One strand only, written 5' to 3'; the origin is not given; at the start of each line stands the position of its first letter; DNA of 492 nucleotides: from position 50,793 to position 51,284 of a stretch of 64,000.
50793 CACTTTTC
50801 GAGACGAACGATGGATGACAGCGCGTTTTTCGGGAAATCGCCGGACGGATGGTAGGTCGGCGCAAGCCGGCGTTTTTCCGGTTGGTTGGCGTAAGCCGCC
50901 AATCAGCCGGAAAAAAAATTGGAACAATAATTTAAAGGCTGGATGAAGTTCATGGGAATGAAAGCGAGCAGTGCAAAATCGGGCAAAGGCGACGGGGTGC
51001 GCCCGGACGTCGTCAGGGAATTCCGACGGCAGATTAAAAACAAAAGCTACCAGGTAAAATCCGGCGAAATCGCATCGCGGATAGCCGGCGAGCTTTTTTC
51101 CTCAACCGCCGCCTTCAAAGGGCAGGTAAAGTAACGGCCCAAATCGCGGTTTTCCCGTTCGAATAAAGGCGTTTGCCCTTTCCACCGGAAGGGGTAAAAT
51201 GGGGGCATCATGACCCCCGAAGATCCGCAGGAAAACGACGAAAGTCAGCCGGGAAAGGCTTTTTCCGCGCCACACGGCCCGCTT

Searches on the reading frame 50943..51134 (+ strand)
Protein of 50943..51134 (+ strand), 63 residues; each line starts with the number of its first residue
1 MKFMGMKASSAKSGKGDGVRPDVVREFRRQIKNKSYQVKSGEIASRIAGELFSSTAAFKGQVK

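Call 67: search_protein_families(library=pfam, proteins=[window:50943-51134:+], max_evalue=0.1)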
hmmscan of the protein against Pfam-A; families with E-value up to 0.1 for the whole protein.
window:50943-51134:+ (63 aa): 1 family
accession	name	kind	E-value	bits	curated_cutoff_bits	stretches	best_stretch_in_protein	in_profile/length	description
PF04316.19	FlgM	-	1.2e-06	29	25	1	11-47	19-53/55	Anti-sigma-28 factor, FlgM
